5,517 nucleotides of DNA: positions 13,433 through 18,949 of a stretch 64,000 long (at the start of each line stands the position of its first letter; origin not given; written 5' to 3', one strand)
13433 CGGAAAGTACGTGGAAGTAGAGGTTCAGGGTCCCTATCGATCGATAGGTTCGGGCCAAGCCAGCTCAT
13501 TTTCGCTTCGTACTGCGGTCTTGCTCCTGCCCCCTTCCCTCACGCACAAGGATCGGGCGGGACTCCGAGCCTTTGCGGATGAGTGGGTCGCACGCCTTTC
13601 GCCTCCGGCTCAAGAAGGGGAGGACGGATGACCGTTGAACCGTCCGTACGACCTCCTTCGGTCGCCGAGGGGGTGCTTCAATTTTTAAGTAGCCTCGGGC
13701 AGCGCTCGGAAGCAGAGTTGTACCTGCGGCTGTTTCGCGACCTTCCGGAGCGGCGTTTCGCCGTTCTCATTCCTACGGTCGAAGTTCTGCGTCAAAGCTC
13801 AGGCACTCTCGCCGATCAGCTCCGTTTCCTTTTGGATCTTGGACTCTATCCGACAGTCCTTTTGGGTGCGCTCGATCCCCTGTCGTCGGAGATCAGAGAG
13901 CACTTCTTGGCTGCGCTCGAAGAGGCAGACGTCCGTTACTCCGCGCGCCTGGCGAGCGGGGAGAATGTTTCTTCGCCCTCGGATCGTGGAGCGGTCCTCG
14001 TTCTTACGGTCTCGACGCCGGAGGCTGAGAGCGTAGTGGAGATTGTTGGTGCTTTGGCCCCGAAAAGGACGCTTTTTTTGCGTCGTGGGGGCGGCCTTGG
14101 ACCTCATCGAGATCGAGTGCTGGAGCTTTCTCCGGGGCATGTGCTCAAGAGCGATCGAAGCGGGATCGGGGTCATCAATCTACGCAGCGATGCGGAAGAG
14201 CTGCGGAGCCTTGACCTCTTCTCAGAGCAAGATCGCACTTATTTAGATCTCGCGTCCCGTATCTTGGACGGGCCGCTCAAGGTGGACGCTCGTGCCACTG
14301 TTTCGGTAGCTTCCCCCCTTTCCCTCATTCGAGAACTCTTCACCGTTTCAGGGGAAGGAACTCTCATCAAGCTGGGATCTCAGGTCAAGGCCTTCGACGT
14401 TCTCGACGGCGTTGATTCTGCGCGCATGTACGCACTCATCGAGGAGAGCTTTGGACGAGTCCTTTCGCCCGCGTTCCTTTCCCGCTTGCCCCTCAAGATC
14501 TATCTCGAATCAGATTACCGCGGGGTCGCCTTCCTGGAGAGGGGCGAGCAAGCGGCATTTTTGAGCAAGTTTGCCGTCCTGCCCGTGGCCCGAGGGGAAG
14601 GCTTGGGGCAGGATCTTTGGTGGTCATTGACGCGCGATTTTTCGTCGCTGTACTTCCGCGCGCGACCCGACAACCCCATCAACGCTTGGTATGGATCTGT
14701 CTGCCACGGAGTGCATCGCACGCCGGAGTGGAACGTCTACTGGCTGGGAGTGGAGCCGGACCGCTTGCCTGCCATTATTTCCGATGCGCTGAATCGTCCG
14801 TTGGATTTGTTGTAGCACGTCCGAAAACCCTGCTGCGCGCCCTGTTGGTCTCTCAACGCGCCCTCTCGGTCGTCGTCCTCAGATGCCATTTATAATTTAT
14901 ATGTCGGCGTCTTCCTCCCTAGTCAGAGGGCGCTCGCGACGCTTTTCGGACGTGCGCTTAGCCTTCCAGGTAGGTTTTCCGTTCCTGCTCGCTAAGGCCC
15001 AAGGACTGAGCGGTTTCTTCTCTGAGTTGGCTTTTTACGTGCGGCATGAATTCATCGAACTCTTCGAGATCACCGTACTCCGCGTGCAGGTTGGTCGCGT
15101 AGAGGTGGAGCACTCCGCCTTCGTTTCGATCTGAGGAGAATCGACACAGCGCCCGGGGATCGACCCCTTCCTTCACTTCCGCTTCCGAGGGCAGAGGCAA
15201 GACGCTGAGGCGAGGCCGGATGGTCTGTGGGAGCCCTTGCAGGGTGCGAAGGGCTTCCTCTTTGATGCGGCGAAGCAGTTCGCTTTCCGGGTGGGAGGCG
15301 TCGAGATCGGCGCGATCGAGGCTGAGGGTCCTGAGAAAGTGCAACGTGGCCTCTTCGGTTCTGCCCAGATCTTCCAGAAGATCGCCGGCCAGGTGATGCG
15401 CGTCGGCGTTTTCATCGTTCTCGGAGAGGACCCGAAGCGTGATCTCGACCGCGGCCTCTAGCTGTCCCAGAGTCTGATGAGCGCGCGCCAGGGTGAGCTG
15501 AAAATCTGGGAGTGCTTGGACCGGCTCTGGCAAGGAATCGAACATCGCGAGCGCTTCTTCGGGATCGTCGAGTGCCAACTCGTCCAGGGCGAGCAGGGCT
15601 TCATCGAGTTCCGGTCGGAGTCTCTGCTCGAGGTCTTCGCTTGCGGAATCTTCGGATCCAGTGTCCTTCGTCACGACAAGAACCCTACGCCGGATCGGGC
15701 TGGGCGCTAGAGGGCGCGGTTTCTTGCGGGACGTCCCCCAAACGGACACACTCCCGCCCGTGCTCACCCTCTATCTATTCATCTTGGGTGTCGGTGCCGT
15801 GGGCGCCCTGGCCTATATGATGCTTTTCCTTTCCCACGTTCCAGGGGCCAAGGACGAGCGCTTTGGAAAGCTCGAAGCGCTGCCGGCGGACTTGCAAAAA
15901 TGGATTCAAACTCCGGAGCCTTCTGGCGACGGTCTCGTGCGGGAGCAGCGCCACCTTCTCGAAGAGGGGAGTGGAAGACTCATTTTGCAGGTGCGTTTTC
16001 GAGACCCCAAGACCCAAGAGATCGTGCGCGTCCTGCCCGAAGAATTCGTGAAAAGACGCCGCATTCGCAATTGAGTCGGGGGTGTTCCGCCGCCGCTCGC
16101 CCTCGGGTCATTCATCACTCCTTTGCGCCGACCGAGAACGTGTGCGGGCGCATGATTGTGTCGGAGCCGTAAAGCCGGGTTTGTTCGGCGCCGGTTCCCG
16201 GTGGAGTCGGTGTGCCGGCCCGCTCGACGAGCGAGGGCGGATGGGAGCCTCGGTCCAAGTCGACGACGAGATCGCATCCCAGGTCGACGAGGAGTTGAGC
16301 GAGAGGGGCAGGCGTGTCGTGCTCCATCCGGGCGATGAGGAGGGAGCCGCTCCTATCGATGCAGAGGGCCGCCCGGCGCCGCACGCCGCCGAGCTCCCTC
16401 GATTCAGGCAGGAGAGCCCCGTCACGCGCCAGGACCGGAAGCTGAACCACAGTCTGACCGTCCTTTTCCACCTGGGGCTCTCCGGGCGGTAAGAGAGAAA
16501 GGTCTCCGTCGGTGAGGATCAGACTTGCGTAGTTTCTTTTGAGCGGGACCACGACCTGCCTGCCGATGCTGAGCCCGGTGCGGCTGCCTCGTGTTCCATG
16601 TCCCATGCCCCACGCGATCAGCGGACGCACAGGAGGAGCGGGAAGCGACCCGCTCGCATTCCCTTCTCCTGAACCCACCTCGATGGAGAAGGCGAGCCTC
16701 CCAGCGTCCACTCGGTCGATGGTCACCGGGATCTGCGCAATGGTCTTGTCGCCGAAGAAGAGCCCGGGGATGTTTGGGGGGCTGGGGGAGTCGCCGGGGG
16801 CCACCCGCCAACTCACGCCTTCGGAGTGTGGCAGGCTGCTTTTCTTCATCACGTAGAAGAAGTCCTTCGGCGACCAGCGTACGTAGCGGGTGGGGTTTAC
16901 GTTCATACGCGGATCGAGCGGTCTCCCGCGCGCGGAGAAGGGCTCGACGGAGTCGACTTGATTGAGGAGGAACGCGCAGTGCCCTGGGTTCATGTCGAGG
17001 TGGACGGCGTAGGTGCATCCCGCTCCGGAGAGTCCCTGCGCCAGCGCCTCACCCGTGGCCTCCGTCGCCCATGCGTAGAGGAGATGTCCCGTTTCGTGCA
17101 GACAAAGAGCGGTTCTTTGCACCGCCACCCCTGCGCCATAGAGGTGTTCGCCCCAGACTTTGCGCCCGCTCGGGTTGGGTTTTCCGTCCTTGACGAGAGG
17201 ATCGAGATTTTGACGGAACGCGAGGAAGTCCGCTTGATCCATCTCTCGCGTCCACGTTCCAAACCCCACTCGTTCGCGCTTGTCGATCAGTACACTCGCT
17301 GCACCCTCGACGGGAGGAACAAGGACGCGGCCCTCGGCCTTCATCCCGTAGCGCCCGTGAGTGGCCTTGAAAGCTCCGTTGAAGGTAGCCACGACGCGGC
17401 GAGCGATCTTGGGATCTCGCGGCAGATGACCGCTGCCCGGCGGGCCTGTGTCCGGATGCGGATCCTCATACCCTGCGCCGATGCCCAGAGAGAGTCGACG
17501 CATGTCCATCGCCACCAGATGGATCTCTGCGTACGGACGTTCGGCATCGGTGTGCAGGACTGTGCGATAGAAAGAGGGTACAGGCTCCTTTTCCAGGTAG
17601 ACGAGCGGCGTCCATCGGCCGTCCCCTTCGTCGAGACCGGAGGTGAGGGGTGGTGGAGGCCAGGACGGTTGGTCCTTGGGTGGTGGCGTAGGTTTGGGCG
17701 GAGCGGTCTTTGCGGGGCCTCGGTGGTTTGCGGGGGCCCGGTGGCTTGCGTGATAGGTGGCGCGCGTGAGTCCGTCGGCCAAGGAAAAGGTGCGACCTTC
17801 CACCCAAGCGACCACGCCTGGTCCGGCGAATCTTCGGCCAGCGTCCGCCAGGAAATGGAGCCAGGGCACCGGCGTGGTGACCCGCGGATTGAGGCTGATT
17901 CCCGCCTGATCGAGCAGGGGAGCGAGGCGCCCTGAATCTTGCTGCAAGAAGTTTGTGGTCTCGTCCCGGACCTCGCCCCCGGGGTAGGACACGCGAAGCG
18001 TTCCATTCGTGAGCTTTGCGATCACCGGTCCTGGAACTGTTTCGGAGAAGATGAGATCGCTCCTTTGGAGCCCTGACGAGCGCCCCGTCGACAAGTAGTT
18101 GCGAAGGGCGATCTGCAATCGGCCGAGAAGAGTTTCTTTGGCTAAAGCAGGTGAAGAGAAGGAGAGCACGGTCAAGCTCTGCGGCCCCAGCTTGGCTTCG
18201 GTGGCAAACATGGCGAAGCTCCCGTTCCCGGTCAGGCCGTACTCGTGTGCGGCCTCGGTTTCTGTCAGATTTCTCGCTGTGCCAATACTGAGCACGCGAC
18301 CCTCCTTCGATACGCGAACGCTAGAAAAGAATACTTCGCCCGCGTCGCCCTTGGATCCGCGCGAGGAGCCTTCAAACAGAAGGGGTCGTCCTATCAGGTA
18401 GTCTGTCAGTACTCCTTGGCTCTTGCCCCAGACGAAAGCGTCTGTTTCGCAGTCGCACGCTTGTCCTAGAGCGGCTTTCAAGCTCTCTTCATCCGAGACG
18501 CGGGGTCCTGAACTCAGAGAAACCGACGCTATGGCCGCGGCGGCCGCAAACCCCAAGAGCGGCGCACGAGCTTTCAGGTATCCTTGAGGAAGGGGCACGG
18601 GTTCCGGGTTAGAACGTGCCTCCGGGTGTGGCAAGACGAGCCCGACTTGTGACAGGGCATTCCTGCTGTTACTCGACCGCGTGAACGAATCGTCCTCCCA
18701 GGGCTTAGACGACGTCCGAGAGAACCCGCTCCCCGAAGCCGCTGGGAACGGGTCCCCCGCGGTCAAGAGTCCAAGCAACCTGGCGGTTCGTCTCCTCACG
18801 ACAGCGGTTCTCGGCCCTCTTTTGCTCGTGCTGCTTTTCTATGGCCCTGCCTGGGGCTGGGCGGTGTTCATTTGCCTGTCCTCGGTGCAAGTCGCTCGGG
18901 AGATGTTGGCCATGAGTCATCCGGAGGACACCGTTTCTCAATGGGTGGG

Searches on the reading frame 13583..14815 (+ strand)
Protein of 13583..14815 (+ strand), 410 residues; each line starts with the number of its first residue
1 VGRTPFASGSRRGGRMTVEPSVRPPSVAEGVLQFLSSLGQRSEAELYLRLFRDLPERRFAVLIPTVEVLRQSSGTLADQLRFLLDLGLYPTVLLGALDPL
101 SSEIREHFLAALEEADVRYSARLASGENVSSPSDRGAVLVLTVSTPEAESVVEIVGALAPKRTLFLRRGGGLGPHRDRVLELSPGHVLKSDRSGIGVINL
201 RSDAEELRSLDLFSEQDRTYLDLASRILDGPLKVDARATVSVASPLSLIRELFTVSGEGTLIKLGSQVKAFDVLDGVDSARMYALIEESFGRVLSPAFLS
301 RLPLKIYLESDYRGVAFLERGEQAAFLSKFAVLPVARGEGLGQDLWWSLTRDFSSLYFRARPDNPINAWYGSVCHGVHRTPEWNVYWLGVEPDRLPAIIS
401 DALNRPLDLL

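Call 75: search_protein_families(library=pfam, proteins=[window:13583-14815:+], max_evalue=0.0001)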
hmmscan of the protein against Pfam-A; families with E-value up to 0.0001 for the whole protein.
window:13583-14815:+ (410 aa): 1 family
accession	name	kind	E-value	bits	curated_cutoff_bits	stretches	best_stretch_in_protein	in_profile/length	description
PF04768.19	NAT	-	3.7e-29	102.1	27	1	248-394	2-157/168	NAT, N-acetyltransferase, of N-acetylglutamate synthase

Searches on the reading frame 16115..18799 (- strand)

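Call 75: search_protein_families(library=pfam, proteins=[window:16115-18799:-], max_evalue=0.0001)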
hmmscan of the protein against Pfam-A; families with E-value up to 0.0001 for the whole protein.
window:16115-18799:- (894 aa): 1 family
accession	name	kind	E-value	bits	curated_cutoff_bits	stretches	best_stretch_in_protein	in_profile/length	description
PF09992.14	NAGPA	-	6.2e-07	30.2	25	0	469-602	3-137/169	Phosphodiester glycosidase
